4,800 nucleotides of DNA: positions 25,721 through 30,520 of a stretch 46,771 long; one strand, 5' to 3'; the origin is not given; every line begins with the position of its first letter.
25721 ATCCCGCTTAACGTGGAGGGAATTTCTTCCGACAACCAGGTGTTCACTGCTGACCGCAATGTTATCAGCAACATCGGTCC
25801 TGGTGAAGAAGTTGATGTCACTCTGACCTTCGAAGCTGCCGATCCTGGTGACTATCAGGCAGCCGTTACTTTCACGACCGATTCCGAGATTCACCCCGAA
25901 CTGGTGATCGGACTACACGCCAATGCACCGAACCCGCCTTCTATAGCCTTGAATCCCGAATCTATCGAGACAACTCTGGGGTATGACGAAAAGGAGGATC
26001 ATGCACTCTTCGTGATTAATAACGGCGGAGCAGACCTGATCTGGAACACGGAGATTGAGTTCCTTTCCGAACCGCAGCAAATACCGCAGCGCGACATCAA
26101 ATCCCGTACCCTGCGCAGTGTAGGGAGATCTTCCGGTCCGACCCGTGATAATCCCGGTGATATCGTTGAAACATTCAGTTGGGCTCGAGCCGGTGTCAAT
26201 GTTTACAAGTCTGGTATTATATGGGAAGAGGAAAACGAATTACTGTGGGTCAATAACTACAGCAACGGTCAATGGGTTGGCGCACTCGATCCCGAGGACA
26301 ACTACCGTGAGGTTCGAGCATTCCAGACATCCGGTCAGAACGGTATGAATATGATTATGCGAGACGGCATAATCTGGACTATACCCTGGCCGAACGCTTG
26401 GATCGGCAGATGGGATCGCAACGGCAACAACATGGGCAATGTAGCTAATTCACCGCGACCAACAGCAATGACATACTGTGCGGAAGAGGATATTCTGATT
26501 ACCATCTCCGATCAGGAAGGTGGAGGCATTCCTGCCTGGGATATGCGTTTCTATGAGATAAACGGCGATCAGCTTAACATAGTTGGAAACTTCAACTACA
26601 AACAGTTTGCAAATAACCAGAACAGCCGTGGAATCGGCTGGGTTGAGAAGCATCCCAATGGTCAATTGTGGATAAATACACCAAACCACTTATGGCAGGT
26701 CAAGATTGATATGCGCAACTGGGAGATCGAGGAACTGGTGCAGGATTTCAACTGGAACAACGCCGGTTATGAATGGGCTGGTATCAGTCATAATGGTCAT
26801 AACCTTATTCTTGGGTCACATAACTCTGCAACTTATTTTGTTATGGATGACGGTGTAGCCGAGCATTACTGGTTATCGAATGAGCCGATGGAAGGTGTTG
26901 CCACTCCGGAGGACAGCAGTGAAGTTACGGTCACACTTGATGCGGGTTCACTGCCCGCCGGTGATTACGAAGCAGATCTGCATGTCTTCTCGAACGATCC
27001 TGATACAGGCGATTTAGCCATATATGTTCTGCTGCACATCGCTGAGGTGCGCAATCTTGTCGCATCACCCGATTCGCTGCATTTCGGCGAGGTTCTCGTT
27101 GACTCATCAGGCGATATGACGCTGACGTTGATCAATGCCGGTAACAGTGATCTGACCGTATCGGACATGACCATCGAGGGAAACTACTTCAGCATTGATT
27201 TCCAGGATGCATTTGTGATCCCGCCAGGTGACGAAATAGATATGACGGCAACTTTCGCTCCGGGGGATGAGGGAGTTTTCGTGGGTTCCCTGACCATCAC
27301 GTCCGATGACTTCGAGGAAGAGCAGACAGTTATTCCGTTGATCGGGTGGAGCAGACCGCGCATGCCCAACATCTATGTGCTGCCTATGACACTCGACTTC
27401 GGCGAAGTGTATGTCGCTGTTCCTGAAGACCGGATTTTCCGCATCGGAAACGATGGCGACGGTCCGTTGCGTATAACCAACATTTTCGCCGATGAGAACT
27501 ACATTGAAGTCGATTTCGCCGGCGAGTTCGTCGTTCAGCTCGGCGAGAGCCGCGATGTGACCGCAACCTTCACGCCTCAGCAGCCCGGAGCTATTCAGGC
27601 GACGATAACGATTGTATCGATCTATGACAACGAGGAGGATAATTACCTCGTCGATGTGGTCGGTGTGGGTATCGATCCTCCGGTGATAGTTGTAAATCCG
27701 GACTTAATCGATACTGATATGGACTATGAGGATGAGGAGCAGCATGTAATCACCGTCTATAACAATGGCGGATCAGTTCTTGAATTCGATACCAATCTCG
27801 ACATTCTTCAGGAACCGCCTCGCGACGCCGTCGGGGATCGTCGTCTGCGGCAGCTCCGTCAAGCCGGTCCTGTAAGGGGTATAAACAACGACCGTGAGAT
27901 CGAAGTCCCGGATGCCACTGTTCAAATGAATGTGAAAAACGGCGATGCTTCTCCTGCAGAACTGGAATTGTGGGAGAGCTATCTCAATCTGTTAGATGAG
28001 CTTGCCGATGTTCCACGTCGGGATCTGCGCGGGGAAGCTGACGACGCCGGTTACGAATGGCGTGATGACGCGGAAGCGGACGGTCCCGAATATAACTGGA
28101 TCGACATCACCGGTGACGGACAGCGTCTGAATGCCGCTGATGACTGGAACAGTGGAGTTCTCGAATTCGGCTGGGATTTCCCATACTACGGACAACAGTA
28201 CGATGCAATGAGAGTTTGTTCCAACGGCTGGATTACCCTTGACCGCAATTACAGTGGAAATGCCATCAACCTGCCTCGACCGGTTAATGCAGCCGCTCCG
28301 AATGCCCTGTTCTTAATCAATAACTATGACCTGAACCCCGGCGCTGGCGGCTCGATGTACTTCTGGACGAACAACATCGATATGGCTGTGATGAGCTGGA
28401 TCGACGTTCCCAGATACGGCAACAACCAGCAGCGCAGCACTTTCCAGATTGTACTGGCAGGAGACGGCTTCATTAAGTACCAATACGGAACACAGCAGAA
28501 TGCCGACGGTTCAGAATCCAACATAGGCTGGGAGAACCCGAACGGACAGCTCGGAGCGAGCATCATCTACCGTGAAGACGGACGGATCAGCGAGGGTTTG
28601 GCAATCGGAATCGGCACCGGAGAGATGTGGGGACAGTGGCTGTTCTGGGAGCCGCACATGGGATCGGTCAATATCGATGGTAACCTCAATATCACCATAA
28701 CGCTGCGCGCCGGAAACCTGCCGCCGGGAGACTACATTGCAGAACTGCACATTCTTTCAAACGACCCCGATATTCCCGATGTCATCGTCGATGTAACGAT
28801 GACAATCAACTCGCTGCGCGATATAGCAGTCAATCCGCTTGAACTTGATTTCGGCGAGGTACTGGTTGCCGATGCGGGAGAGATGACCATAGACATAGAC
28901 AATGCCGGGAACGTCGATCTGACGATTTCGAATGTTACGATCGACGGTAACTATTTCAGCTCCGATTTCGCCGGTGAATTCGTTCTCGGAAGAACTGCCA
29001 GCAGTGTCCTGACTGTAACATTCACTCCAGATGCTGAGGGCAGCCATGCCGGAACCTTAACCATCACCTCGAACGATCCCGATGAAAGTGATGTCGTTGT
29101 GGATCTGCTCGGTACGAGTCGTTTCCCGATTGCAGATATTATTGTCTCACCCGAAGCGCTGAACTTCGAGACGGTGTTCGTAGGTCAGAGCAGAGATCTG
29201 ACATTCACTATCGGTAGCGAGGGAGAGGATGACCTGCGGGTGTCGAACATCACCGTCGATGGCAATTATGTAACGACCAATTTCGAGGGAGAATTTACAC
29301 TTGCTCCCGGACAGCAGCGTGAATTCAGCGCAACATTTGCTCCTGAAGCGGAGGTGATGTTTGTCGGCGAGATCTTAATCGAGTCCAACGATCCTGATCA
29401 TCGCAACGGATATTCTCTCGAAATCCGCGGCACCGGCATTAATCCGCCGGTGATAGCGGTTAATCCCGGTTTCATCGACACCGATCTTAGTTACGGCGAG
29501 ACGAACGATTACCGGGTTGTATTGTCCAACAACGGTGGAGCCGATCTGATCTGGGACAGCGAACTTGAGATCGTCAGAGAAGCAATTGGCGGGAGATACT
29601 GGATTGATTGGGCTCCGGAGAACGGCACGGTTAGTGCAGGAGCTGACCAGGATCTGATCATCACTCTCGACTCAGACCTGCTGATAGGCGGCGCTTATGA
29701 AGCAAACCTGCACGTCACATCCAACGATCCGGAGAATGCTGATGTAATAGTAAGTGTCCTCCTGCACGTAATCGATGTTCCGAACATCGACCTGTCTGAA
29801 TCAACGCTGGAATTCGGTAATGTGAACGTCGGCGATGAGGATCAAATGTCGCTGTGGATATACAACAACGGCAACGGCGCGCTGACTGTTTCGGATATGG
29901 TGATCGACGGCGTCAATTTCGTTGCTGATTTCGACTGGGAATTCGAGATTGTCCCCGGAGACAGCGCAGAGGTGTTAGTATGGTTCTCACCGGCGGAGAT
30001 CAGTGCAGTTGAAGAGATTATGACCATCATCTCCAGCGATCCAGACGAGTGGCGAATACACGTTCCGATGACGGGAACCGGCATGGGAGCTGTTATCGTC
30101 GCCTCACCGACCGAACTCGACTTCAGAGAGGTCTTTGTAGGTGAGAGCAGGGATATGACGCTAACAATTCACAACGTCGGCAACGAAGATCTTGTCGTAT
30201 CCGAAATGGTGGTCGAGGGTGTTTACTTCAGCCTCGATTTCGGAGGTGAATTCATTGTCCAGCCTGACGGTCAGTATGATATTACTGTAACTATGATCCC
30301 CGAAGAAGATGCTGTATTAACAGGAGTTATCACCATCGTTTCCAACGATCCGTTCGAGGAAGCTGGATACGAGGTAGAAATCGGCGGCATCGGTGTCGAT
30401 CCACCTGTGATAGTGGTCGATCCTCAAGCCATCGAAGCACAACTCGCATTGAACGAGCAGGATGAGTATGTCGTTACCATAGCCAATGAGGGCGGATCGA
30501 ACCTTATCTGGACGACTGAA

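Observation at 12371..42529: One uninterrupted 30,159-nt ORF encoding a 10,052-aa T9SS-sorted mosaic protein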

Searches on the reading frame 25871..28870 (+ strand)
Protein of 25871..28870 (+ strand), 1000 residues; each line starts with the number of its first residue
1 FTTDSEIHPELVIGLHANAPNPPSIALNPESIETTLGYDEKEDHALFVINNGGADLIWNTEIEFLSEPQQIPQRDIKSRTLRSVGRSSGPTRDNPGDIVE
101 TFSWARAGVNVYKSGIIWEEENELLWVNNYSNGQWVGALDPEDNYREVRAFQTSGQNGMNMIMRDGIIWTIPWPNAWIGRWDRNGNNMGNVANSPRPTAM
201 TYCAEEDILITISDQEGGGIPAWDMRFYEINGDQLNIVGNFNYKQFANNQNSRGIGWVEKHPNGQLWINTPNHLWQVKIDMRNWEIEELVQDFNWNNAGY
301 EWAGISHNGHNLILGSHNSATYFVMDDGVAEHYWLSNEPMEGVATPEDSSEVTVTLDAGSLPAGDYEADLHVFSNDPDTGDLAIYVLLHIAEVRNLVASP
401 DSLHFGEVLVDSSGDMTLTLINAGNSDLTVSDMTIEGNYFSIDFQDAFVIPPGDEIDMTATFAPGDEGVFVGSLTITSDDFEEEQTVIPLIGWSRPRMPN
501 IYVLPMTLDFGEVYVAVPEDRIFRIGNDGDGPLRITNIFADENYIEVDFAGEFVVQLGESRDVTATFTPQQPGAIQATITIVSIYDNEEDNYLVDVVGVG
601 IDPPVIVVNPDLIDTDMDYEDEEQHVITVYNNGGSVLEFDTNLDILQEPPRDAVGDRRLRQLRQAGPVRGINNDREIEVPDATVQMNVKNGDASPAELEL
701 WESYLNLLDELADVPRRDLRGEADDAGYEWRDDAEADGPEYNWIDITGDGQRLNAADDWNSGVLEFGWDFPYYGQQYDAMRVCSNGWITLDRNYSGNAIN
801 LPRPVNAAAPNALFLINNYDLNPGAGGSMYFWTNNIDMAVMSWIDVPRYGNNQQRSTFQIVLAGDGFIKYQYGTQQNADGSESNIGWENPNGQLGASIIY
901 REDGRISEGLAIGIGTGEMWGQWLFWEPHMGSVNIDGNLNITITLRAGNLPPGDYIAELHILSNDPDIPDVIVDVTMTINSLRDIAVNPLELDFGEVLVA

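Call 6: search_protein_families(library=pfam, proteins=[window:25871-28870:+], max_evalue=0.01)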
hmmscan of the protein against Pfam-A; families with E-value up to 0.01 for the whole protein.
window:25871-28870:+ (1000 aa): 10 families
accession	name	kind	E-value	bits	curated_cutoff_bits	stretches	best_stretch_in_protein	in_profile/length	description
PF22544.2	HYDIN_VesB_CFA65-like_Ig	-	4.3e-22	78.7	25.5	2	399-487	6-94/100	HYDIN/CFA65/VesB-like, Ig-like domain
PF15780.11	ASH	-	3.5e-16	59.6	27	2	401-483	12-95/98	Abnormal spindle-like microcephaly-assoc'd, ASPM-SPD-2-Hydin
PF12371.14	TMEM131_like_N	-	2.8e-15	56.8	28.8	2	504-581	4-82/84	Transmembrane protein 131-like N-terminal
PF07610.17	DUF1573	-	8.6e-15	55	26.1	2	507-587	7-87/98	Protein of unknown function (DUF1573)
PF22073.2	Cep192_D4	-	2e-13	50.9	35.5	2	398-492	6-109/112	Cep192 domain 4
PF24507.1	Ig_CFAP65_4th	-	4.1e-07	30.7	27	0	417-492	1-74/76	CFAP65, fourth Ig-like domain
PF22067.2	Cep192_D3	-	2.6e-05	24.7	27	0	403-467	9-72/99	Cep192 domain 3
PF22060.2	Cep192_D1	-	0.0011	19.2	27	0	439-486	58-105/123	Cep192 domain 1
PF19190.6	BACON_2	-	0.0026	18.1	25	0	331-368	40-77/94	Viral BACON domain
PF24771.2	Ig_CFAP74_1st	-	0.0065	17.2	29.2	0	397-478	2-86/97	CFAP74 first Ig-like domain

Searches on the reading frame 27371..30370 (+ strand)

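Call 5: search_protein_families(library=pfam, proteins=[window:27371-30370:+], max_evalue=0.01)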
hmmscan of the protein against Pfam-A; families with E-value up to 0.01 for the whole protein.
window:27371-30370:+ (1000 aa): 13 families
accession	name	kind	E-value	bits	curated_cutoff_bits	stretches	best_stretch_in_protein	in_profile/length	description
PF22544.2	HYDIN_VesB_CFA65-like_Ig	-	2.7e-49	166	25.5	5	487-578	5-96/100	HYDIN/CFA65/VesB-like, Ig-like domain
PF15780.11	ASH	-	2.5e-41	140.3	27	4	912-996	10-95/98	Abnormal spindle-like microcephaly-assoc'd, ASPM-SPD-2-Hydin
PF12371.14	TMEM131_like_N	-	8.3e-37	125.7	28.8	5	912-980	4-73/84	Transmembrane protein 131-like N-terminal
PF22073.2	Cep192_D4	-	2.1e-35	121.7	35.5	5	804-904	2-111/112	Cep192 domain 4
PF07610.17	DUF1573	-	2.8e-30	104.6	26.1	3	7-87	7-87/98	Protein of unknown function (DUF1573)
PF22067.2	Cep192_D3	-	1.3e-11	44.9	27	0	812-892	8-87/99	Cep192 domain 3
PF24507.1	Ig_CFAP65_4th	-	1.5e-09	38.5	27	1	506-583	1-76/76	CFAP65, fourth Ig-like domain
PF25248.1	Ig_CFAP65_8th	-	1.8e-08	34.6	25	0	805-836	3-34/128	CFAP65, eight Ig-like domain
PF24798.1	Ig-CFAP74_4th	-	1.9e-07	31.6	28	0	809-889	2-82/95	CFAP74 forth Ig-like domain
PF25249.1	Ig_CFAP65_7th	-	6.3e-06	26.4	28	0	539-575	57-93/120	CFAP65, seventh Ig-like domain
PF21310.3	OCRL-like_ASH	-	4e-05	24.2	27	0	808-836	1-29/109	Inositol polyphosphate 5-phosphatase OCRL-like, ASH domain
PF22060.2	Cep192_D1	-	0.00042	20.5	27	0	58-85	72-99/123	Cep192 domain 1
PF24771.2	Ig_CFAP74_1st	-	0.0057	17.4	29.2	0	42-83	45-86/97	CFAP74 first Ig-like domain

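Call 8: search_protein_families(library=ncbifam, proteins=[window:27371-30370:+], max_evalue=0.01)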
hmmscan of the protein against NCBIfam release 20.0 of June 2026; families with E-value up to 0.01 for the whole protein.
window:27371-30370:+ (1000 aa): 3 families
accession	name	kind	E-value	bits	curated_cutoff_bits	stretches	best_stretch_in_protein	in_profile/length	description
NF012200.0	choice_anch_D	domain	4.9e-64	213.6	45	5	483-572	15-108/108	choice-of-anchor D domain-containing protein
NF041425.1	OS_HP2_seleno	subfamily_domain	1.1e-10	41.7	100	0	809-902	2-95/98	OS_HP2 family (seleno)protein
NF046073.1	UpsA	equivalog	2e-05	24.7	130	0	506-531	59-85/136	pilin subunit UpsA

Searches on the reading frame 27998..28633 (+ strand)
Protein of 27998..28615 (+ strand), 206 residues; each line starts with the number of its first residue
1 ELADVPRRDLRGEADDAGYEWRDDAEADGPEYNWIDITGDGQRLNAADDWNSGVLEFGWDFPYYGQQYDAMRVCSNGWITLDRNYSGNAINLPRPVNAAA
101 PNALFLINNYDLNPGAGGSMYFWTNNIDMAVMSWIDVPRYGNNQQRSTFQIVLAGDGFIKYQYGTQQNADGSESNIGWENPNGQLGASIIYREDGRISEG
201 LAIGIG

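Call 23: search_solved_structures(query=A2, max_evalue=1)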
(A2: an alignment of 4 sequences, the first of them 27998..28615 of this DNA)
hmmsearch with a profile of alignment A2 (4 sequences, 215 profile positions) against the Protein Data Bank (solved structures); distinct sequences matched with E-value up to 1: 1.
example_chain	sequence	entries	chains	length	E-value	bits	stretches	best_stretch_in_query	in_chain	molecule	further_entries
8gl6_D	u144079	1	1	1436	0.002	21.2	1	37-189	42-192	RemA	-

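Call 28: find_homologous_proteins(query=A2, max_evalue=0.001)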
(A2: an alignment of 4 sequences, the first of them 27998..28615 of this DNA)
Query A2 (4 sequences) (206 aa, profile of the alignment): 1 proteins with E <= 0.001 among 1377 candidates.
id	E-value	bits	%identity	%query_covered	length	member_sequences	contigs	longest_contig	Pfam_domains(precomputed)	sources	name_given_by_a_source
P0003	3.1e-77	277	68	100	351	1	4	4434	-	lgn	-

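Call 29: find_encoding_contigs(protein=P0003, flank=10000, max_places=4)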
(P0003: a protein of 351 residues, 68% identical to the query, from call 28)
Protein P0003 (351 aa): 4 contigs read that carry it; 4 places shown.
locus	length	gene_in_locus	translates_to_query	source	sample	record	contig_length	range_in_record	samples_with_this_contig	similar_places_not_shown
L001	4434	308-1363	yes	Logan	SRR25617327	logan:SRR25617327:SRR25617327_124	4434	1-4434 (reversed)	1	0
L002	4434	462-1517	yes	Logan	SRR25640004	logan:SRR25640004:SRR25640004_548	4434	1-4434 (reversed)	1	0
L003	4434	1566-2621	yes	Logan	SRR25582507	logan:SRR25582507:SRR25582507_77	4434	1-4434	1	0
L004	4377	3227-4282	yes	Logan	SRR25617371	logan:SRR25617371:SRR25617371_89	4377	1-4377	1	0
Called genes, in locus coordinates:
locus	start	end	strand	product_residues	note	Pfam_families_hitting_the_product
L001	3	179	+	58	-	?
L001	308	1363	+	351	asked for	-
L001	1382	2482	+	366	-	PF14319:Zn_Tnp_IS91 (weak), PF01446:Rep_1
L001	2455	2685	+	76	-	-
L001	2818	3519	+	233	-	-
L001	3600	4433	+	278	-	?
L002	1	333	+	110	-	?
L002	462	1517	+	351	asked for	-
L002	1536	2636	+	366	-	PF14319:Zn_Tnp_IS91 (weak), PF01446:Rep_1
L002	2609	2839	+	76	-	-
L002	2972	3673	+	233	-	-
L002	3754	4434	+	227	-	?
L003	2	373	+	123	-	?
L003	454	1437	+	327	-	PF15780:ASH, PF07610:DUF1573, PF12371:TMEM131_like_N (weak), PF22073:Cep192_D4, PF22544:HYDIN_VesB_CFA65-like_Ig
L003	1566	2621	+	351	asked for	-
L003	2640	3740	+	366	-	PF14319:Zn_Tnp_IS91 (weak), PF01446:Rep_1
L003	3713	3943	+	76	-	-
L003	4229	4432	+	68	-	?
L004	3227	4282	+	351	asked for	-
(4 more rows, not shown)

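Call 50: search_solved_structures(query=A2, max_evalue=1, show_alignments=1)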
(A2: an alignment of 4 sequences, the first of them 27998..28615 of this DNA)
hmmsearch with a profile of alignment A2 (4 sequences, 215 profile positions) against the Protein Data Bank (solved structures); distinct sequences matched with E-value up to 1: 1.
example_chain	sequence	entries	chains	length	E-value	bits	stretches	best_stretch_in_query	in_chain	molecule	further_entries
8gl6_D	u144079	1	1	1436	0.002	21.2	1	37-189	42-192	RemA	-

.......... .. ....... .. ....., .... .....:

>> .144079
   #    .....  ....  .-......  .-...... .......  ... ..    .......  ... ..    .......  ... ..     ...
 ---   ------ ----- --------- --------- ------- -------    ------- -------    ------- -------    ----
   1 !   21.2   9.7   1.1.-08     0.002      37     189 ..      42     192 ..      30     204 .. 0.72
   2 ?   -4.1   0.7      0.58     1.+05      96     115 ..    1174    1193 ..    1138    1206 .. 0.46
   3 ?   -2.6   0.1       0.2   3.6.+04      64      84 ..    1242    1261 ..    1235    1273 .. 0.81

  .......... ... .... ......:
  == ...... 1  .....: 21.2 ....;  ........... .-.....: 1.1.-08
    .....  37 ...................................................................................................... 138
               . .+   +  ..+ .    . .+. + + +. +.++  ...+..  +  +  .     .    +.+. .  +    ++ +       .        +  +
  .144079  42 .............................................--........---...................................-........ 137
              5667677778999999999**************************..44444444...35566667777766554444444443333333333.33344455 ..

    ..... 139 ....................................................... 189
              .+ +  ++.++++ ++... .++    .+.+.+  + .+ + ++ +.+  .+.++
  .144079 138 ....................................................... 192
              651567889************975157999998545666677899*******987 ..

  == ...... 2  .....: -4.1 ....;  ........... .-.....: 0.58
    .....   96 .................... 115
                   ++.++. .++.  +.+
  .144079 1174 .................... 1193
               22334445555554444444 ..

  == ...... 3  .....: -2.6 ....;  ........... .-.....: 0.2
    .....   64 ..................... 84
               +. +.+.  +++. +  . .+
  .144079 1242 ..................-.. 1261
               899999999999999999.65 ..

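Call 54: search_protein_families(library=pfam, proteins=[window:27998-28615:+, P0003], max_evalue=10)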
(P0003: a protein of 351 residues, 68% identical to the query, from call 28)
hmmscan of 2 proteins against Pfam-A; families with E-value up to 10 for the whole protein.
window:27998-28615:+ (206 aa): 1 family
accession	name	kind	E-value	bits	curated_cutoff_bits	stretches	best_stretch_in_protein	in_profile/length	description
PF06119.19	NIDO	-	0.004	17.6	25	1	129-161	81-115/186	Nidogen-like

P0003 (351 aa): 1 family
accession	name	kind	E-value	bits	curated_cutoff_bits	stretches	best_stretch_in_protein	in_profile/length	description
PF01578.25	Cytochrom_C_asm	-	0.42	10.7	29.9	1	276-290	144-158/212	Cytochrome C assembly protein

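Call 76: search_solved_structures(query=A7, max_evalue=1)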
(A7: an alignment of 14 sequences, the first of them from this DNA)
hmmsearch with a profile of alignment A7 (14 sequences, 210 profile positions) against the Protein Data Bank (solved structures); distinct sequences matched with E-value up to 1: 1.
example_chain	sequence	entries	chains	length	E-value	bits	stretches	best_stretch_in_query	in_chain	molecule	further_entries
8gl6_D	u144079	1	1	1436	9.5e-05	25.5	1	46-200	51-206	RemA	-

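Call 77: search_protein_families(library=pfam, alignment_id=A7, max_evalue=1)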
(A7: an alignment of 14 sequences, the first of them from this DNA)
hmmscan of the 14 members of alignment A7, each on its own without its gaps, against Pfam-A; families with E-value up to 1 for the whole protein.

A. member 1, seq(210 aa): 1 family
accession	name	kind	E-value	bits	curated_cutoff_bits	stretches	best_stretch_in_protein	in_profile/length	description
PF06119.19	NIDO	-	0.0042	17.5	25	1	127-159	81-115/186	Nidogen-like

B. families by the number of members that match (of 14 scanned): 6 families
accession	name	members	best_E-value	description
PF06119.19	NIDO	4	0.00052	Nidogen-like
PF22929.2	INTS1_INTS2-bd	1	0.025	Integrator complex subunit 1, INTS2-binding domain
PF20380.3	DUF6675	1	0.044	Family of unknown function (DUF6675)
PF19246.4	DUF5894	1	0.063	Family of unknown function (DUF5894)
PF10012.15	DUF2255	1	0.13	Uncharacterized protein conserved in bacteria (DUF2255)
PF01578.25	Cytochrom_C_asm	1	0.42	Cytochrome C assembly protein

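Call 98: search_protein_families(library=ncbifam, proteins=[window:27998-28615:+], max_evalue=1)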
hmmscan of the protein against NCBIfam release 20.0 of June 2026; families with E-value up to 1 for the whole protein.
window:27998-28615:+ (206 aa): 0 families

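Call 104: search_dna_similar(query=L003:2640-3740:+, collection=plasmids, mode=protein, max_rows=8)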
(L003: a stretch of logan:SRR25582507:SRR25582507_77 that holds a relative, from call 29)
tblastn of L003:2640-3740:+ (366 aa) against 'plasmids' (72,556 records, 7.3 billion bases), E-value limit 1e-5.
No match.

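Call 105: search_dna_similar(query=L003:2640-3740:+, collection=phages, mode=protein, max_rows=8)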
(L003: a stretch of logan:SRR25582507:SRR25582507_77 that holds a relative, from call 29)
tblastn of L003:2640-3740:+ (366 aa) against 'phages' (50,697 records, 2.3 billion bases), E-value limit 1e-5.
No match.

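Call 106: find_related_loci(query=L003:2640-3740:+, collection=viral_contigs, flank=5000)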
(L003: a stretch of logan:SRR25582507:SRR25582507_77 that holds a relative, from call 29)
Query L003:2640-3740:+ (366 aa) in viral_contigs; peptide patterns used: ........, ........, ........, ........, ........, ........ (x = any residue, [..] = any of these).
21 stretches matched a pattern, but none encodes a relative of the query by tblastn (E <= 1e-3).
